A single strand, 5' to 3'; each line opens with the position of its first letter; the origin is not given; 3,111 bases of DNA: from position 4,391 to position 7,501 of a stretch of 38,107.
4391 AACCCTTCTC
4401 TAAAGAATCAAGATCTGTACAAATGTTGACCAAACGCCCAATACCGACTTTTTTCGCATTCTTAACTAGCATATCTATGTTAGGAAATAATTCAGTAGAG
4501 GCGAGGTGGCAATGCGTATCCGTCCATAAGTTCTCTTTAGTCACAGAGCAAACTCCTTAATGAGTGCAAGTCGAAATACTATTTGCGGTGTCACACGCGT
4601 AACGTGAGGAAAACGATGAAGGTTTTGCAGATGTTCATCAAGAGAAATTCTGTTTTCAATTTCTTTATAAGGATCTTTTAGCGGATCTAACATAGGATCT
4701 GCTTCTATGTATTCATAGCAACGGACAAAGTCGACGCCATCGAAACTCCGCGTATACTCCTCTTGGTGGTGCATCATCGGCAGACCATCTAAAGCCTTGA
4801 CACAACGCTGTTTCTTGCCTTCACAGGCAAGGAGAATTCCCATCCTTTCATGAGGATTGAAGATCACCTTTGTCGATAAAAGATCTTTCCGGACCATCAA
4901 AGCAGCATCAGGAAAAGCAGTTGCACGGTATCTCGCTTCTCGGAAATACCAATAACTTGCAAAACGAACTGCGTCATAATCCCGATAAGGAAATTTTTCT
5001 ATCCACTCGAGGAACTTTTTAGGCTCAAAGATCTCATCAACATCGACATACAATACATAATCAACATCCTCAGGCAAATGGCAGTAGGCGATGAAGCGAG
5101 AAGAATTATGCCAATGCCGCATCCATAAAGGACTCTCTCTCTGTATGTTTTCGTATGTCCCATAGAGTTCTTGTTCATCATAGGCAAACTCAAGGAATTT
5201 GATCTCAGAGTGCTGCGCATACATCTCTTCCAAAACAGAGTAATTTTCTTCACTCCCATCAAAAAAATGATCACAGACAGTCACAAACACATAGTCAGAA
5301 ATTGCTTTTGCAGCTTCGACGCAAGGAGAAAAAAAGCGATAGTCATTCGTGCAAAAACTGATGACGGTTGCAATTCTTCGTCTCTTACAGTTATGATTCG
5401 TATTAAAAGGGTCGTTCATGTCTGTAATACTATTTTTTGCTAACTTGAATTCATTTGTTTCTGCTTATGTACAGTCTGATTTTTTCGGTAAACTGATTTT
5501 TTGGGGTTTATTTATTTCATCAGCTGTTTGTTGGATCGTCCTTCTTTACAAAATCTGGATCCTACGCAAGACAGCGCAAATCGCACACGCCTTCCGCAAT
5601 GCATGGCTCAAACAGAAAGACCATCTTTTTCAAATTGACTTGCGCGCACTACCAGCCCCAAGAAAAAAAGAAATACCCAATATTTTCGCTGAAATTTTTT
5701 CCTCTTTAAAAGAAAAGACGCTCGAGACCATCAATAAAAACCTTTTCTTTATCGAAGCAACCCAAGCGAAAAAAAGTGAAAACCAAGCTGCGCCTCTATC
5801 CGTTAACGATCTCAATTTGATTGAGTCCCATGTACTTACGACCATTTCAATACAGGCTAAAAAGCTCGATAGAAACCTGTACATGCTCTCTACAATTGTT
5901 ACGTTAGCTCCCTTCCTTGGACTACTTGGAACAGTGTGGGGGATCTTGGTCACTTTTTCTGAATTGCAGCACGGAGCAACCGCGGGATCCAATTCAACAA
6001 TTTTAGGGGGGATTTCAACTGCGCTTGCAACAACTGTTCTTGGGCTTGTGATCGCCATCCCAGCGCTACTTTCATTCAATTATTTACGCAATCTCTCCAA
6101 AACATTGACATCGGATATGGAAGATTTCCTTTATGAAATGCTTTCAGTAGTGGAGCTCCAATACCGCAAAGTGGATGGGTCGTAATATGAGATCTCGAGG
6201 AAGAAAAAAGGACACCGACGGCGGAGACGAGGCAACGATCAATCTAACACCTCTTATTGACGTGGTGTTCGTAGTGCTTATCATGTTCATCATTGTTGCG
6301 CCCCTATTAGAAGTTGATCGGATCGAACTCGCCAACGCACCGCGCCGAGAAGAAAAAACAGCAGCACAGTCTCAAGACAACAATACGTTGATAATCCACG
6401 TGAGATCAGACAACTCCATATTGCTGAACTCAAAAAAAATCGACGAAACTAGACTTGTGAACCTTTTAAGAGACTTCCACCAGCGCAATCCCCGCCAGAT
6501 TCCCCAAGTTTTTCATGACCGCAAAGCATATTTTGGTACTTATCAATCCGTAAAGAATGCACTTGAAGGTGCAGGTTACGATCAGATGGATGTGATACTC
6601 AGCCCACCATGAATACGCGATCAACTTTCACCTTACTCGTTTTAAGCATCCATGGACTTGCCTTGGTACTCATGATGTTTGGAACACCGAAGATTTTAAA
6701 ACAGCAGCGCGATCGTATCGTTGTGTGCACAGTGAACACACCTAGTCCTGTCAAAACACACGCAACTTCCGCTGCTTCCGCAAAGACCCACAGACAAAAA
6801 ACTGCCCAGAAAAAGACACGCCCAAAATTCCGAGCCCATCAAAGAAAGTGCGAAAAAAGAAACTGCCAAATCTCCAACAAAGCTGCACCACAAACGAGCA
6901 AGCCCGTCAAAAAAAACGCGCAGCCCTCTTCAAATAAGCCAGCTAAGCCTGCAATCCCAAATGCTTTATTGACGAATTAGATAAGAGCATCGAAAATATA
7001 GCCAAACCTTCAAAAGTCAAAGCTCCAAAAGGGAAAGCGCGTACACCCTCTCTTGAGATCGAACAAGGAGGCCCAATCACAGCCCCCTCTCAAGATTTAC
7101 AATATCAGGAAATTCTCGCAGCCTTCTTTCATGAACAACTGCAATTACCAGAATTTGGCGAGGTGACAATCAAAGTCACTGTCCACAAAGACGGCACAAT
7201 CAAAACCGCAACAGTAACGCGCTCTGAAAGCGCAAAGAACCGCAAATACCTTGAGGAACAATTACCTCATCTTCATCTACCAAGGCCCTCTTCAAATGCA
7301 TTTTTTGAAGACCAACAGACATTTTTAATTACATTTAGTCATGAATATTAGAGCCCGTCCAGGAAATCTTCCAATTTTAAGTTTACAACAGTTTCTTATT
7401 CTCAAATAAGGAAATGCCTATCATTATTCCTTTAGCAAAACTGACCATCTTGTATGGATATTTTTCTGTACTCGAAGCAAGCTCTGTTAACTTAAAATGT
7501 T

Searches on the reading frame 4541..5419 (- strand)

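Call 3: search_protein_families(library=pfam, proteins=[window:4541-5419:-], max_evalue=1)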
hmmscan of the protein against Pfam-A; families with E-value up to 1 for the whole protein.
window:4541-5419:- (292 aa): 1 family
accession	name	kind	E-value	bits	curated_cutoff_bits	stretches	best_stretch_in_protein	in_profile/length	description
PF01697.33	Glyco_transf_92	-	0.0014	18.8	23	1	96-189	74-178/249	Glycosyltransferase family 92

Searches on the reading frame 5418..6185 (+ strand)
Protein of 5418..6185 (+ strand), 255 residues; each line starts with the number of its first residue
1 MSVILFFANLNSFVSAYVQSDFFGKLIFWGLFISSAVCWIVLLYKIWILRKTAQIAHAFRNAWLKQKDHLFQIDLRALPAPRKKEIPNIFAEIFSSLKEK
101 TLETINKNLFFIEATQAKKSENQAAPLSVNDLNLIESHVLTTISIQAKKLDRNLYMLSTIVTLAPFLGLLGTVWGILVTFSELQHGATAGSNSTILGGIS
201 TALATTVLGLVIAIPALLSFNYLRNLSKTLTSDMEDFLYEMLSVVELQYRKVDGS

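Call 3: search_protein_families(library=pfam, proteins=[window:5418-6185:+], max_evalue=1)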
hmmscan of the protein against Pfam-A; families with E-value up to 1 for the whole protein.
window:5418-6185:+ (255 aa): 2 families
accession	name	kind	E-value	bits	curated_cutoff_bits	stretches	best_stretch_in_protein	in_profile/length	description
PF01618.21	MotA_ExbB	-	4.3e-28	98.1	22.9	1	130-235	22-126/127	MotA/TolQ/ExbB proton channel family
PF01484.22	Col_cuticle_N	-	0.061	13.9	23.5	1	199-237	3-39/50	Nematode cuticle collagen N-terminal domain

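Call 4: search_protein_families(library=ncbifam, proteins=[window:5418-6185:+], max_evalue=1)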
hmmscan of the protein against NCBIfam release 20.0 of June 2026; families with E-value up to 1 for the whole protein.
window:5418-6185:+ (255 aa): 11 families
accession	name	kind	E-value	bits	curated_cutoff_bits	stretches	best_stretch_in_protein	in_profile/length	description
TIGR02796.1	tolQ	equivalog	2.2e-33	115.8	221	1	13-245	2-214/216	protein TolQ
TIGR02797.1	exbB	equivalog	1e-19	71.2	206.2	1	136-224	101-188/211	tonB-system energizer ExbB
TIGR02805.1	exbB2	equivalog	6.2e-18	65.3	135.35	1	146-223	47-123/138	TonB-system energizer ExbB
NF008066.0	PRK10801.1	equivalog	1.7e-16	60.4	403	1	147-248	120-220/230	Tol-Pal system protein TolQ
NF007722.0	PRK10414.1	equivalog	2.6e-12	46.8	402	1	15-225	14-200/244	tol-pal system-associated acyl-CoA thioesterase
NF005997.1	PRK08124.1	equivalog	1.6e-05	24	340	1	48-213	40-197/259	flagellar motor stator protein MotA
NF041792.2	2_anti-phage_ZorA2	equivalog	0.00014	20.6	700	1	158-223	47-108/550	type II Zorya anti-phage system protein ZorA2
NF005237.0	PRK06743.1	equivalog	0.00082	18.8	373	1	131-215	140-222/277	flagellar motor protein MotP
NF006583.0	PRK09109.1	equivalog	0.029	13.5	237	1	148-218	137-201/246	flagellar motor protein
NF006527.0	PRK08990.1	equivalog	0.036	13.4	341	1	132-215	118-199/254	flagellar motor protein PomA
TIGR03818.1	MotA1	equivalog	0.078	12.1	303.8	1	135-213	143-216/282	flagellar motor stator protein MotA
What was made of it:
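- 5418..7351 (+): tolQ (5418-6185), tolR (6175-6612) and a tolA-like gene (6609-7351). The tolA-like gene is broken by at least three frame changes in this window. Pfam and NCBIfam (calls 3, 4).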

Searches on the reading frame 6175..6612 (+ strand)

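Call 3: search_protein_families(library=pfam, proteins=[window:6175-6612:+], max_evalue=1)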
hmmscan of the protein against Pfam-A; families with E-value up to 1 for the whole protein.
window:6175-6612:+ (145 aa): 2 families
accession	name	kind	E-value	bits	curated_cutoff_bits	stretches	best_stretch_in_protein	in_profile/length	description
PF02472.21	ExbD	-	1e-17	64.8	25.4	1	18-139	4-122/128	Biopolymer transport protein ExbD/TolR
PF14706.11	Tnp_DNA_bind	-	0.2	11.9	24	1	92-125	19-52/58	Transposase DNA-binding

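Call 4: search_protein_families(library=ncbifam, proteins=[window:6175-6612:+], max_evalue=1)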
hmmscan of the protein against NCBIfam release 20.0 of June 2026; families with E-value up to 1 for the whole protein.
window:6175-6612:+ (145 aa): 5 families
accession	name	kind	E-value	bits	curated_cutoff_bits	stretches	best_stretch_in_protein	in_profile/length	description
NF008429.0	PRK11267.1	equivalog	5.9e-14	52.3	216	1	13-138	9-130/141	TonB system transport protein ExbD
TIGR02801.1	tolR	equivalog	2.1e-13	51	127.3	1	20-139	3-125/129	protein TolR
TIGR02803.1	ExbD_1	equivalog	3.7e-12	46.4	152.95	1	21-139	3-117/122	TonB system transport protein ExbD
TIGR02804.1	ExbD_2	equivalog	7.3e-09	36.1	123.45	1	21-140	3-117/121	TonB system transport protein ExbD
NF008248.0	PRK11024.1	equivalog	8.8e-07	29.1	162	1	6-81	3-73/142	colicin uptake protein TolR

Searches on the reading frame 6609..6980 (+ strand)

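Call 3: search_protein_families(library=pfam, proteins=[window:6609-6980:+], max_evalue=1)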
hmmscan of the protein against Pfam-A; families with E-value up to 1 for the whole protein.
window:6609-6980:+ (123 aa): 1 family
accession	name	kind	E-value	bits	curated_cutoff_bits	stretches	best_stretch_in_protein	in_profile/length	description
PF11770.13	GAPT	-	0.57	10.4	21.1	1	21-72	38-90/156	GRB2-binding adapter (GAPT)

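Call 4: search_protein_families(library=ncbifam, proteins=[window:6609-6980:+], max_evalue=1)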
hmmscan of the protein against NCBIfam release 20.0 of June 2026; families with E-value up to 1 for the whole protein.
window:6609-6980:+ (123 aa): 4 families
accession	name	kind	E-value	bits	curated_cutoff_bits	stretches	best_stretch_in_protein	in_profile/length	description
NF043071.1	DppF_dipep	equivalog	0.037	13.4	660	1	23-80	263-320/331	dipeptide ABC transporter ATP-binding subunit DppF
NF037972.1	HuaA_fam_RiPP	subfamily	0.071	13.1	35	1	37-61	12-36/40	huazacin family RiPP peptide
NF038014.1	Chlamy_inclu_1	subfamily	0.078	13.3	200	1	7-107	2-110/238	inclusion-associated protein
NF037978.1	T2SS_GspB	equivalog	0.13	12.5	100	1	16-108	15-103/179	type II secretion system assembly factor GspB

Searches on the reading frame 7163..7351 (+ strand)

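Call 3: search_protein_families(library=pfam, proteins=[window:7163-7351:+], max_evalue=1)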
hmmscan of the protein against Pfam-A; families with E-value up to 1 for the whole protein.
window:7163-7351:+ (62 aa): 2 families
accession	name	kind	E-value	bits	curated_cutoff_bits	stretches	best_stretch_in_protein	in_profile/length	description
PF22631.2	PLCB1-4-like_EFh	-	0.033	14.9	27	1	2-51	7-55/69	Phosphoinositide phospholipase C beta1-4-like EF-hand domain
PF16232.10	DUF4891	-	0.051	14.6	32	1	3-37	33-67/92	Domain of unknown function (DUF4891)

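Call 4: search_protein_families(library=ncbifam, proteins=[window:7163-7351:+], max_evalue=1)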
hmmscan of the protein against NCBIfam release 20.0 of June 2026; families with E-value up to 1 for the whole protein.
window:7163-7351:+ (62 aa): 1 family
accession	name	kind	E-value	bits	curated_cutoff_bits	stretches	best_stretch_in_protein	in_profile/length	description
TIGR01352.1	tonB_Cterm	subfamily_domain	0.093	13.1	27.1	1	1-24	16-39/76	TonB family protein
